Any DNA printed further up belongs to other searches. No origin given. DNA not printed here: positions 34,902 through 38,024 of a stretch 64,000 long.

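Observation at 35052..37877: Single-polypeptide ACP / fatty-acyl-AMP ligase / lysophospholipid acyltransferase.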

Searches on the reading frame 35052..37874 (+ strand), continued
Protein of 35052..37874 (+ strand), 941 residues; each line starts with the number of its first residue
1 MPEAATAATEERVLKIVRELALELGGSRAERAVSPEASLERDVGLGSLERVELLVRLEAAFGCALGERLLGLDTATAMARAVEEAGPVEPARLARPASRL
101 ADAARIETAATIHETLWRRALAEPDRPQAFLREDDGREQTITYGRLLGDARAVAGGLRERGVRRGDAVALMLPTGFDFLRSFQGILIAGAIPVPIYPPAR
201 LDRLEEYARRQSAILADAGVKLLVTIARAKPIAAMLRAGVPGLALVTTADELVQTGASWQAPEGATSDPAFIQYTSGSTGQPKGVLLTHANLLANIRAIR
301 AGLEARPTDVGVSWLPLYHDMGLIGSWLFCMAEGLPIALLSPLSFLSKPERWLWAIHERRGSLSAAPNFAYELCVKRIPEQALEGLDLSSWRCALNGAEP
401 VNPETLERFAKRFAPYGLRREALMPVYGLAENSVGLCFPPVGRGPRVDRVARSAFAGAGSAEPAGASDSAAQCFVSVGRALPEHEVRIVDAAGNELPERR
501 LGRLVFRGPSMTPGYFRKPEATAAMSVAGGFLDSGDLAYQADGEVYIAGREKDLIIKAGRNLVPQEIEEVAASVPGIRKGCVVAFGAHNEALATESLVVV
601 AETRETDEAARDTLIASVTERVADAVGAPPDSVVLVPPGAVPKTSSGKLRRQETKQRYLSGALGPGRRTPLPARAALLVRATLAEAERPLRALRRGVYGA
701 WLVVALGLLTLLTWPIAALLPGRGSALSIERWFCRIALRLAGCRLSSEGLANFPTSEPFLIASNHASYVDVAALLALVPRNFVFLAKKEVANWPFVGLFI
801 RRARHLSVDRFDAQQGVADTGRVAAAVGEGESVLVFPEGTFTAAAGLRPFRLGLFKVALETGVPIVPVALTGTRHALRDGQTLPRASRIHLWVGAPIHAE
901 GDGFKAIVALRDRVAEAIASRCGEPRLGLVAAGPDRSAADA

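Call 10: search_solved_structures(query=window:35052-37874:+, max_evalue=0.00001)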
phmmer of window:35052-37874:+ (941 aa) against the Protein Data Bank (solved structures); distinct sequences matched with E-value up to 0.00001: 215 (the best 60 are shown).
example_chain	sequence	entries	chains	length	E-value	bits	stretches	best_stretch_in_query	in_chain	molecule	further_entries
7r7g_A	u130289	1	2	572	6.6e-100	338.7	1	127-664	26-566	Polyketide synthase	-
7r7e_A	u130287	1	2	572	8.5e-100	338.4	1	127-664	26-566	Polyketide synthase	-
7r7f_A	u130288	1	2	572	1.7e-99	337.3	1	127-664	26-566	Polyketide synthase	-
3pbk_A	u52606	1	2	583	5.6e-99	335.7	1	139-660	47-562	Fatty Acyl-Adenylate Ligase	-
3kxw_A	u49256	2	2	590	3.7e-86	293.2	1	116-659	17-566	Saframycin Mx1 synthetase B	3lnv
5ey9_A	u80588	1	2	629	3.2e-73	250.4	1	128-670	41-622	Long-chain-fatty-acid--AMP ligase FadD32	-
5hm3_A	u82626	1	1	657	3.4e-72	247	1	130-670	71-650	Long-chain-fatty-acid--AMP ligase FadD32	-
5d6j_A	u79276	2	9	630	3.5e-68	233.7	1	129-667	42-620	Acyl-CoA synthase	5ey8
5icr_A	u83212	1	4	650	3.6e-68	233.7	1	129-667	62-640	Acyl-CoA synthase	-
8hd4_A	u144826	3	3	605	5.8e-67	229.7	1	131-659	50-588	Long-chain-fatty-acid--AMP ligase FadD23 | Fatty-acid-CoA ligase FadD23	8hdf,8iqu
7wua_A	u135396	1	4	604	1.4e-66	228.5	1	152-658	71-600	Acyl-CoA synthase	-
6ulx_A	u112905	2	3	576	7.9e-66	226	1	137-663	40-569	Amino acid adenylation domain-containing protein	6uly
6ulw_A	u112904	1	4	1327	2.3e-64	221.1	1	136-662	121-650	Amino acid adenylation domain-containing protein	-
5d6n_A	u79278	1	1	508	7.9e-57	196.2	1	129-524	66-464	Acyl-CoA synthase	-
4r0m_B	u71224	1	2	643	6.3e-55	189.9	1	130-662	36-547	McyG protein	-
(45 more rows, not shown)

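Call 14: find_encoding_contigs(protein=P0064, flank=8000, max_places=2)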
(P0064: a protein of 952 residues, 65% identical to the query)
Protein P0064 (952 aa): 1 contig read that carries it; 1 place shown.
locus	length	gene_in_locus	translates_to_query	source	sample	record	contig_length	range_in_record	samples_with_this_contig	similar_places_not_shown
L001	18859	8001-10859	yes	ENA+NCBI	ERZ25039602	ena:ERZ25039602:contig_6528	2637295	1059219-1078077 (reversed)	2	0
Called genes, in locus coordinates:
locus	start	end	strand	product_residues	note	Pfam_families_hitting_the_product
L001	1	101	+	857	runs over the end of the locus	PF08448:PAS_4, PF13426:PAS_9, PF01590:GAF, PF13185:GAF_2, PF00989:PAS, PF08448:PAS_4, PF13426:PAS_9, PF08447:PAS_3, +5 more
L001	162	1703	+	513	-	-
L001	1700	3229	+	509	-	-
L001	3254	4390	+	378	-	PF01053:Cys_Met_Meta_PP, PF00155:Aminotran_1_2 (faint)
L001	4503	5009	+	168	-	-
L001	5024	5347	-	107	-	PF03091:CutA1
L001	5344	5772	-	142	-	PF01878:EVE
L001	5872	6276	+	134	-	PF20586:DUF6788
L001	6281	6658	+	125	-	PF04977:DivIC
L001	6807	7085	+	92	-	PF00216:Bac_DNA_binding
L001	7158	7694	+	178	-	PF01661:Macro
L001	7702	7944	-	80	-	-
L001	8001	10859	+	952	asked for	PF00501:AMP-binding, PF01553:Acyltransferase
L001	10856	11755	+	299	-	PF06167:Peptidase_M90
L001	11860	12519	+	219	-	PF00578:AhpC-TSA, PF08534:Redoxin, PF10417:1-cysPrx_C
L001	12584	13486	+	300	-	PF01479:S4, PF00849:PseudoU_synth_2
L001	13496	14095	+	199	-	PF05685:Uma2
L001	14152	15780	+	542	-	PF00069:Pkinase, PF07714:PK_Tyr_Ser-Thr, PF01636:APH (faint)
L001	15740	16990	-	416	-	PF03193:RsgA_GTPase (faint), PF00009:GTP_EFTU, PF00350:Dynamin_N (faint), PF01926:MMR_HSR1, PF02421:FeoB_N, PF05128:DUF697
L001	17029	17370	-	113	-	PF07238:PilZ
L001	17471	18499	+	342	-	PF00657:Lipase_GDSL, PF13472:Lipase_GDSL_2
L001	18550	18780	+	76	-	-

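Call 15: find_encoding_contigs(protein=P0089, flank=8000, max_places=2)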
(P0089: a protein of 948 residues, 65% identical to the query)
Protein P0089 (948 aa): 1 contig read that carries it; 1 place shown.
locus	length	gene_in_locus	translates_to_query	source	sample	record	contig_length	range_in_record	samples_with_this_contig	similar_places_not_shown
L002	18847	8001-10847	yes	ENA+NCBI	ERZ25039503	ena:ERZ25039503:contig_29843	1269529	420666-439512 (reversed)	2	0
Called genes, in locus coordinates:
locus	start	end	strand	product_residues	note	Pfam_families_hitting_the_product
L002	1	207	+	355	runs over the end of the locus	PF02540:NAD_synthase (faint), PF03054:tRNA_Me_trans, PF20259:tRNA_Me_trans_M, PF20258:tRNA_Me_trans_C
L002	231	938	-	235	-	PF14622:Ribonucleas_3_3, PF00636:Ribonuclease_3, PF00035:dsrm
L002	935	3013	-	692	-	PF00672:HAMP, PF07228:SpoIIE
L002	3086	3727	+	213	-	PF11356:T2SSC (weak), PF00595:PDZ (weak), PF17820:PDZ_6 (weak)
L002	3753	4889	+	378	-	PF01053:Cys_Met_Meta_PP, PF00155:Aminotran_1_2 (weak)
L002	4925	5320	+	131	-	PF01909:NTP_transf_2 (weak), PF18765:Polbeta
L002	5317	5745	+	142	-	PF01934:HepT-like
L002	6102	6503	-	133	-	PF01878:EVE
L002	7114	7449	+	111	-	PF04977:DivIC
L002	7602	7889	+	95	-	PF00216:Bac_DNA_binding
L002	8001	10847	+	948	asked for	PF00550:PP-binding (faint), PF00501:AMP-binding, PF01553:Acyltransferase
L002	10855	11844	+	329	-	PF00291:PALP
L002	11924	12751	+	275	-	PF06167:Peptidase_M90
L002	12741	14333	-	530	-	PF00450:Peptidase_S10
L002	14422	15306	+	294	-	PF01479:S4 (weak), PF00849:PseudoU_synth_2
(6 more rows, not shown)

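Call 16: find_encoding_contigs(protein=P0016, flank=8000, max_places=2)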
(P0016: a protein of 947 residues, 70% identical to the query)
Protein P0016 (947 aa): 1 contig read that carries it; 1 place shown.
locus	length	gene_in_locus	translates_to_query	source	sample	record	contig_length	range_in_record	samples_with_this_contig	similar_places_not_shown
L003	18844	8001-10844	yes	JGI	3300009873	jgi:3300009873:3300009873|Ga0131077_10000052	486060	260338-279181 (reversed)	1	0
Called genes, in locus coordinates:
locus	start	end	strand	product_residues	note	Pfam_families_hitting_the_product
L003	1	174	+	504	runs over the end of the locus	-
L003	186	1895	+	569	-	-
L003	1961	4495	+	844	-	PF08448:PAS_4, PF13426:PAS_9, PF13185:GAF_2, PF00989:PAS, PF13426:PAS_9, PF08447:PAS_3, PF00990:GGDEF, PF00563:EAL, +5 more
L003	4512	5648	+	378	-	PF01053:Cys_Met_Meta_PP, PF00155:Aminotran_1_2 (weak)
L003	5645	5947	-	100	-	PF03091:CutA1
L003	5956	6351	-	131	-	PF01878:EVE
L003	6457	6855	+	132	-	PF20586:DUF6788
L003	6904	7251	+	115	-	PF04977:DivIC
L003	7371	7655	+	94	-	PF00216:Bac_DNA_binding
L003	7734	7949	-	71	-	-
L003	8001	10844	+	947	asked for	PF00550:PP-binding (weak), PF00501:AMP-binding, PF01553:Acyltransferase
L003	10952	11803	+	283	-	PF00291:PALP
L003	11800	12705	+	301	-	PF06167:Peptidase_M90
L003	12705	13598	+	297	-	PF01479:S4, PF00849:PseudoU_synth_2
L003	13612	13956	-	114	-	PF07238:PilZ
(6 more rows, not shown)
